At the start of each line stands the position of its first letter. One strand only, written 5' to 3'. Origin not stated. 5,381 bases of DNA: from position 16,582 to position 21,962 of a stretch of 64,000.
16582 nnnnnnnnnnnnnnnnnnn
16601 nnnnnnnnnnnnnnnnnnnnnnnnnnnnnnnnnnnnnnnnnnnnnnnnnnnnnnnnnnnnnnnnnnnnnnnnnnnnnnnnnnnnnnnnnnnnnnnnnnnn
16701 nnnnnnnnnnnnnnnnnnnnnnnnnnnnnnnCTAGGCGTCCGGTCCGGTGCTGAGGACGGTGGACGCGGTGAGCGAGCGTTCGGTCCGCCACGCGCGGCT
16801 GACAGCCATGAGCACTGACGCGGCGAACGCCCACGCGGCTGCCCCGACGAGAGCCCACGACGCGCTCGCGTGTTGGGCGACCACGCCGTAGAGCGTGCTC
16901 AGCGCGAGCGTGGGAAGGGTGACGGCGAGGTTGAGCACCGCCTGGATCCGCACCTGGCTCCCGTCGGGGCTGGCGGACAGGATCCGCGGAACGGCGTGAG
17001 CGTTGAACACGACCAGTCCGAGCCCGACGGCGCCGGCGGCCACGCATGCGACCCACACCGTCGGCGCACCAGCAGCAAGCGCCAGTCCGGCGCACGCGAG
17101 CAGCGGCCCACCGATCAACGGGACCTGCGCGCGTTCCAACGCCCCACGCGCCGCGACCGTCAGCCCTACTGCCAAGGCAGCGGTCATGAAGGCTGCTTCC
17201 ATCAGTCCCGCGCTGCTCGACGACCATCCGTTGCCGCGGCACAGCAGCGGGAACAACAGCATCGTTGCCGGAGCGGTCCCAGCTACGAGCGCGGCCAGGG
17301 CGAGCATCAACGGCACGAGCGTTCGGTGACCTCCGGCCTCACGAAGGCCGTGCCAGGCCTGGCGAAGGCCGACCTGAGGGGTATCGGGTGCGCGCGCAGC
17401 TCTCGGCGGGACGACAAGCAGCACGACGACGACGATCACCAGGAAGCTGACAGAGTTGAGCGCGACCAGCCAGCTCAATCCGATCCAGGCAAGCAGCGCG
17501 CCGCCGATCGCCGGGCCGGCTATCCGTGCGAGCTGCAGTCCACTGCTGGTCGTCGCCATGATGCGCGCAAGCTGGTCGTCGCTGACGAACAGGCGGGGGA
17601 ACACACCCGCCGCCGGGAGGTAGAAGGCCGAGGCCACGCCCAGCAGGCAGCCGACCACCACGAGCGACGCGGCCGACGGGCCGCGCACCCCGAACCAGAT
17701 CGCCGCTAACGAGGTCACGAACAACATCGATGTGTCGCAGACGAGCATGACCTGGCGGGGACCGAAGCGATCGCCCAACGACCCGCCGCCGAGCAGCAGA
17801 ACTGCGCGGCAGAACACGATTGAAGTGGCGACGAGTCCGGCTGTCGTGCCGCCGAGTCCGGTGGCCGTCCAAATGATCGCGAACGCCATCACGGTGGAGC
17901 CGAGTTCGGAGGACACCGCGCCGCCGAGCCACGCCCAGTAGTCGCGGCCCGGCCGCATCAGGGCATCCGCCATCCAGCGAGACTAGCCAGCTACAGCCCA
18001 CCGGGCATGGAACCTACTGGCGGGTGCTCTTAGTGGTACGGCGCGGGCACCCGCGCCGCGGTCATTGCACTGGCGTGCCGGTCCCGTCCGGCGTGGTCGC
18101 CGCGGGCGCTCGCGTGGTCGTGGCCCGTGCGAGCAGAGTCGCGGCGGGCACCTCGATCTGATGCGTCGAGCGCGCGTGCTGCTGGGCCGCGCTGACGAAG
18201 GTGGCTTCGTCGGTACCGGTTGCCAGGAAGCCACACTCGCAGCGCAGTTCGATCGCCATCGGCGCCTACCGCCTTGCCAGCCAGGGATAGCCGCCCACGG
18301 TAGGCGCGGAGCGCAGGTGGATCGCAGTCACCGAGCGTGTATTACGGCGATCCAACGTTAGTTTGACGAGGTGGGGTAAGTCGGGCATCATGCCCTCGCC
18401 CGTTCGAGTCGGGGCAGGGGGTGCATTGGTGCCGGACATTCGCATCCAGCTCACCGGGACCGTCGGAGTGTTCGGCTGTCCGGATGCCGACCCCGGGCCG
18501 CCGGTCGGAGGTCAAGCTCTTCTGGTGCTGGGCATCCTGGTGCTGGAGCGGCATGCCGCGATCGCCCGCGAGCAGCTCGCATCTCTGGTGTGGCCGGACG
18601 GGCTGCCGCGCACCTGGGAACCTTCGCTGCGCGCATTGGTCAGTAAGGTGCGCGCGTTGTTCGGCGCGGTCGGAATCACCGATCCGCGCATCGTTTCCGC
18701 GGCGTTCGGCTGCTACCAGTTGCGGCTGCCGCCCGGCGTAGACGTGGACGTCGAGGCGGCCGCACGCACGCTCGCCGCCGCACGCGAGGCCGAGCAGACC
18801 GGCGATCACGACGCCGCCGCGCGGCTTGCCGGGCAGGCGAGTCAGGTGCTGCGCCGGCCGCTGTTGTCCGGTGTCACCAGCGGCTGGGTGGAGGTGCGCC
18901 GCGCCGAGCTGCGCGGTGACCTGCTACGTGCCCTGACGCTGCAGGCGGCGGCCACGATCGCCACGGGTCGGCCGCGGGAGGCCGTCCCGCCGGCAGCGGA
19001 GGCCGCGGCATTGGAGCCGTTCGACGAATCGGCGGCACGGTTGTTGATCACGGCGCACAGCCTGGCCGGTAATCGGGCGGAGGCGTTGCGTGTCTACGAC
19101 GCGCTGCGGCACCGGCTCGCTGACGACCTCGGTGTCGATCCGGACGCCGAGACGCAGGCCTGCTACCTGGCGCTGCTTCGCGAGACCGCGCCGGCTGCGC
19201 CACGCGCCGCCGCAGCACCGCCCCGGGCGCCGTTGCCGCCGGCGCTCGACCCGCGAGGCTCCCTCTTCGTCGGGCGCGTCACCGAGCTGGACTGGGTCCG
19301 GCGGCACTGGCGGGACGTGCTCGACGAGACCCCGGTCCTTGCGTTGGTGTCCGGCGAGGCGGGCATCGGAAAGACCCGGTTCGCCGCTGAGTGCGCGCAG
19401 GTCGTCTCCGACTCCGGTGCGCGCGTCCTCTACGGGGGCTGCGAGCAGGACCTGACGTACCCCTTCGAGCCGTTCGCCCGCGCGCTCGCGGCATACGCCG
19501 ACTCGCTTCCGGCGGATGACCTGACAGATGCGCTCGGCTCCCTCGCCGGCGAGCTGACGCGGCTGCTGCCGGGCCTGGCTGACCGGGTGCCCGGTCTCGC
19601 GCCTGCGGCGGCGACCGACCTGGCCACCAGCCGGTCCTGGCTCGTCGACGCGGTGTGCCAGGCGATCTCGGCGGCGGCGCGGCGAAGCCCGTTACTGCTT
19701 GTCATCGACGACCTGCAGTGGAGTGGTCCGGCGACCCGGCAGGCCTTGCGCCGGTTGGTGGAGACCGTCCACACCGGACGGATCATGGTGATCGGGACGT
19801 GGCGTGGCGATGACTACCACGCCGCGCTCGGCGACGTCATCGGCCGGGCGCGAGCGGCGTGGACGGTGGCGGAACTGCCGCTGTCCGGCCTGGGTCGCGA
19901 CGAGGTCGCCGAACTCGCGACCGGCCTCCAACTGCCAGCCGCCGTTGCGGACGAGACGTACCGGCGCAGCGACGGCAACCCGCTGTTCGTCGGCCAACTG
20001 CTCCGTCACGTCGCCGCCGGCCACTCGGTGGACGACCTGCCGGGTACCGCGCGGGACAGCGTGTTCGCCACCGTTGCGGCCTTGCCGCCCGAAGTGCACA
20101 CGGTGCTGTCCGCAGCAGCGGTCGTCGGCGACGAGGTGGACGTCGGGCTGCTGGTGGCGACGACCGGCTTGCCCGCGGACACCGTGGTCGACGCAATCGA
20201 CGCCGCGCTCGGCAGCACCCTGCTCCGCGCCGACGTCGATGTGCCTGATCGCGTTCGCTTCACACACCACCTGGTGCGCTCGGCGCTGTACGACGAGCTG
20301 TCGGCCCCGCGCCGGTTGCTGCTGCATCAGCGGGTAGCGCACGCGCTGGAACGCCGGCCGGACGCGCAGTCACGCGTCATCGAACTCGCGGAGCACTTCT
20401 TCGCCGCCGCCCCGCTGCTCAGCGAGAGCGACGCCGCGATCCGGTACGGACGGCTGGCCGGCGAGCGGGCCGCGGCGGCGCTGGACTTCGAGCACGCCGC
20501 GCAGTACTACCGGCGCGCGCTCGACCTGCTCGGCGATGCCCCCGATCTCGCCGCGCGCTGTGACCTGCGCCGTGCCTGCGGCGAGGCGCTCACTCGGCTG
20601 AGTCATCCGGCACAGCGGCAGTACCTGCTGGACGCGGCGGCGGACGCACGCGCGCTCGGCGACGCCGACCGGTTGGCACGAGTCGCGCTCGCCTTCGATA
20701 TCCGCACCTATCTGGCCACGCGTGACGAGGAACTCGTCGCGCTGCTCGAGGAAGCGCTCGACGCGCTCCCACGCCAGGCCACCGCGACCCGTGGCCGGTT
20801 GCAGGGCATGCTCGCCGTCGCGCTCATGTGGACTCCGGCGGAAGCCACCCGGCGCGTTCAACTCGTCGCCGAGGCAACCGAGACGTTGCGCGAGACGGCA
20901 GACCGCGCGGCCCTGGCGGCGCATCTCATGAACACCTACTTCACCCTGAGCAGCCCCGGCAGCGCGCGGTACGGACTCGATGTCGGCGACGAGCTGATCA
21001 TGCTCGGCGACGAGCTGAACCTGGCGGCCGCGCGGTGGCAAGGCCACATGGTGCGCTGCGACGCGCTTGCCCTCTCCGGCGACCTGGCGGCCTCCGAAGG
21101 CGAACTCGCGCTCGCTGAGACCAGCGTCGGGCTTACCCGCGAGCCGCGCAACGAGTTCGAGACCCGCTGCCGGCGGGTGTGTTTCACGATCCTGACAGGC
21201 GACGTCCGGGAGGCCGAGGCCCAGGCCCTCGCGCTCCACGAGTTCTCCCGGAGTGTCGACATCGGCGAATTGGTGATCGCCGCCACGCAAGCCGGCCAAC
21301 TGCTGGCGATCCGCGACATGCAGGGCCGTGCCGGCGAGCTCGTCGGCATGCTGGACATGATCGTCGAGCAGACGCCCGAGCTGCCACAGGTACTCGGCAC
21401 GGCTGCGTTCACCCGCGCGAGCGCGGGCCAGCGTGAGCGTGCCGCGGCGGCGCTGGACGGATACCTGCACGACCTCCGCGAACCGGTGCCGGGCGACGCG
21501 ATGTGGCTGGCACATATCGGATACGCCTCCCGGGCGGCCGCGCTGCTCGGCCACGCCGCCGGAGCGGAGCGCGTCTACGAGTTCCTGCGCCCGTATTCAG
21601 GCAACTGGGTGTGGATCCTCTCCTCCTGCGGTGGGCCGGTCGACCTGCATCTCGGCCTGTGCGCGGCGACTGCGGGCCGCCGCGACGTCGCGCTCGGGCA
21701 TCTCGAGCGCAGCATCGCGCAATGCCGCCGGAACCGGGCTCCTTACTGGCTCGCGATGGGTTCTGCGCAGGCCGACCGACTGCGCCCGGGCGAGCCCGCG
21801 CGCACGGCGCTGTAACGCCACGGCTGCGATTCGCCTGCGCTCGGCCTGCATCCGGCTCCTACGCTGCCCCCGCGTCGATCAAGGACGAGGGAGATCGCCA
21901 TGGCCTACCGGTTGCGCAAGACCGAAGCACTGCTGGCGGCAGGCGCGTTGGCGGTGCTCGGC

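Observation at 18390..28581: SARP/AfsR-type regulator coupled to a secreted three-gene Big_1 / hendecad coiled-coil / lipoprotein module, abutting tRNA-Arg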

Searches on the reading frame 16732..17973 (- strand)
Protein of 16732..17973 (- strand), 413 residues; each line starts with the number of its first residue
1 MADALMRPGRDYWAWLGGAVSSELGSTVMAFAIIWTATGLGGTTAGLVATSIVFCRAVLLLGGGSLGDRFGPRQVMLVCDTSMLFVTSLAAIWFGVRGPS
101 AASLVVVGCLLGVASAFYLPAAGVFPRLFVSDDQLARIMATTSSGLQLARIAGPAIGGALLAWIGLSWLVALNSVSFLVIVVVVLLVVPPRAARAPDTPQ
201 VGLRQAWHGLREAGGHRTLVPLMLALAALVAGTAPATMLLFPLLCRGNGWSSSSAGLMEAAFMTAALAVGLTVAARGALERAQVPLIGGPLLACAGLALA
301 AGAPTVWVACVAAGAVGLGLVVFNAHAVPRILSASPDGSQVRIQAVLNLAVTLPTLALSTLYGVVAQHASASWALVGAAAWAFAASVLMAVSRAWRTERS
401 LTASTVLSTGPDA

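Call 12: search_protein_families(library=pfam, proteins=[window:16732-17973:-], max_evalue=0.001)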
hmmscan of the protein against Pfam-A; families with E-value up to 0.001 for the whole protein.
window:16732-17973:- (413 aa): 2 families
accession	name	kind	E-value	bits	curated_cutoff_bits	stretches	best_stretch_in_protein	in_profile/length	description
PF07690.21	MFS_1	-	6e-24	85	33.4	1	22-353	8-341/347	Major Facilitator Superfamily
PF05977.19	MFS_3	-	6.1e-17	61.7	27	1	15-399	16-400/524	Transmembrane secretion effector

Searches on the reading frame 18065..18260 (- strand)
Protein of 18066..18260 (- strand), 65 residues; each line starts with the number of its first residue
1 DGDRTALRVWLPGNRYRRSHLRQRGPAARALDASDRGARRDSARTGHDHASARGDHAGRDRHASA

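Call 83: search_protein_families(library=pfam, proteins=[window:18066-18260:-], max_evalue=0.1)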
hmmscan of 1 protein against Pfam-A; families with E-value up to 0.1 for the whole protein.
window:18066-18260:- (65 aa): 0 families

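Call 84: search_protein_families(library=pfam, proteins=[window:18065-18259:-], max_evalue=0.1)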
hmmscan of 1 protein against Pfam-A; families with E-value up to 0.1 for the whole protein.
window:18065-18259:- (65 aa): 1 family
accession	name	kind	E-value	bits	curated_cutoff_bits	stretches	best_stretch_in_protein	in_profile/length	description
PF06348.16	DUF1059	-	6.3e-05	23.6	21.1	1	8-41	12-46/56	Protein of unknown function (DUF1059)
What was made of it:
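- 18062..18259 (-): 65-aa DUF1059 gene, divergent from the SARP gene. Candidate second target of the SARP. Pfam PF06348 E=6.3e-5, 23.6 bits against a 21.1 cut-off (call 84).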

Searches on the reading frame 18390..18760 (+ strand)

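Call 37: search_protein_families(library=pfam, proteins=[window:18390-18760:+], max_evalue=5)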
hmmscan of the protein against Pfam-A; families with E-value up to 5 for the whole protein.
window:18390-18760:+ (123 aa): 1 family
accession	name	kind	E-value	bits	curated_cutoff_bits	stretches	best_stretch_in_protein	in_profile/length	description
PF00486.34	Trans_reg_C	-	0.015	15.8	26.2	1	45-101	12-67/77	Transcriptional regulatory protein, C terminal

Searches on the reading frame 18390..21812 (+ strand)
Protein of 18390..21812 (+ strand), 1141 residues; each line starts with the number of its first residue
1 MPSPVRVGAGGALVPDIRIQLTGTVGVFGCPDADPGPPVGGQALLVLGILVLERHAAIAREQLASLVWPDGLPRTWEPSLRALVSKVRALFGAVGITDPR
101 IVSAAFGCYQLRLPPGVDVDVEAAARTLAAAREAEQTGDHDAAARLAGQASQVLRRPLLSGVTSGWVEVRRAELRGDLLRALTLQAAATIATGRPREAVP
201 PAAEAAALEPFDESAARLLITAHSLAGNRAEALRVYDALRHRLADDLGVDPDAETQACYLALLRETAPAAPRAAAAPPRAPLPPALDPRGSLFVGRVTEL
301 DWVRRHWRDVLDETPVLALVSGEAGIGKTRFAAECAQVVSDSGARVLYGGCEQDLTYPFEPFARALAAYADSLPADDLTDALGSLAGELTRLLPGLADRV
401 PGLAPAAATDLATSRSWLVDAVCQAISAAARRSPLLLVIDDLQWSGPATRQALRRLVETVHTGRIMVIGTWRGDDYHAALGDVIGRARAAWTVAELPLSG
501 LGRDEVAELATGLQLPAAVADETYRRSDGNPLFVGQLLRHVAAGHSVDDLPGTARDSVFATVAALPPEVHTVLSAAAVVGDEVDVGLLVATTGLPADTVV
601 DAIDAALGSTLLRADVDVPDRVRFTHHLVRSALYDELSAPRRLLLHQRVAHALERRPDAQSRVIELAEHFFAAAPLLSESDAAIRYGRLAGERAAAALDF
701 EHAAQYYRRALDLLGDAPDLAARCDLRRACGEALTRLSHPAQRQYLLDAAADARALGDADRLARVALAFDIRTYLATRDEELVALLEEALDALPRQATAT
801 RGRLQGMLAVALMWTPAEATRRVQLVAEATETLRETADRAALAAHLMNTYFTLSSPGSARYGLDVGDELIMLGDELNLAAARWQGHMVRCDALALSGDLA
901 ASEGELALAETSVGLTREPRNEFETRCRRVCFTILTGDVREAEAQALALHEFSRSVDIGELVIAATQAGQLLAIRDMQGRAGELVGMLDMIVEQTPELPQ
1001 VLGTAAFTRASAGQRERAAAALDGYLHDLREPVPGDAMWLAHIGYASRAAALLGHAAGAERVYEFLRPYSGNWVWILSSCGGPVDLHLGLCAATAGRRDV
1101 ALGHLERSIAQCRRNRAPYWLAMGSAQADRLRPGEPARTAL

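Call 8: search_protein_families(library=pfam, proteins=[window:18390-21812:+], max_evalue=0.01)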
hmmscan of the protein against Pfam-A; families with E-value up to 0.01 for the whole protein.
window:18390-21812:+ (1141 aa): 3 families
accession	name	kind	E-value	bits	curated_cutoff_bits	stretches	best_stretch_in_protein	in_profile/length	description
PF03704.23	BTAD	-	6.7e-25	88.6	22.1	1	119-263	1-146/146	Bacterial transcriptional activator domain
PF13191.12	AAA_16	-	1.5e-23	84.5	32.6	1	293-468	2-167/167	AAA ATPase domain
PF13401.12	AAA_22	-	0.00016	22.5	27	1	317-468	7-121/130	AAA domain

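Call 9: search_protein_families(library=ncbifam, proteins=[window:18390-21812:+], max_evalue=0.01)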
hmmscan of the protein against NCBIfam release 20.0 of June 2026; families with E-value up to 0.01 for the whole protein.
window:18390-21812:+ (1141 aa): 3 families
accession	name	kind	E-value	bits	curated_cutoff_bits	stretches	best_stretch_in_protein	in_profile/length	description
TIGR03903.1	TOMM_kin_cyc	equivalog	2e-34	118.7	705.75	1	293-723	483-929/1267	TOMM system kinase/cyclase fusion protein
NF053617.1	SARPRegAfsRStmc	equivalog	2e-14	52.5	1430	1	42-336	54-341/986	SARP-family global regulator AfsR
NF041231.1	BagI_FevR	exception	2e-10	40.5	500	1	47-290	19-257/315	AfsR/SARP family transcriptional regulator BagI/FevR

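Call 38: search_protein_families(library=padloc, proteins=[window:18390-21812:+], max_evalue=0.01)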
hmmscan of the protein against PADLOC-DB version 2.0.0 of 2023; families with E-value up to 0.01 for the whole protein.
window:18390-21812:+ (1141 aa): 0 families

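Call 89: search_protein_families(library=phrogs, proteins=[window:18390-21812:+], max_evalue=0.001)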
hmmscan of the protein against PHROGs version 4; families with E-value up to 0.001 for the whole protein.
window:18390-21812:+ (1141 aa): 0 families

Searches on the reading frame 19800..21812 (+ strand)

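Call 37: search_protein_families(library=pfam, proteins=[window:19800-21812:+], max_evalue=5)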
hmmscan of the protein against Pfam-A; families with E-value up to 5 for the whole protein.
window:19800-21812:+ (671 aa): 1 family
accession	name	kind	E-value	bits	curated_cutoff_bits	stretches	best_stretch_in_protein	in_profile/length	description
PF13176.12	TPR_7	-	0.47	11.1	27.9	0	229-249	14-34/36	Tetratricopeptide repeat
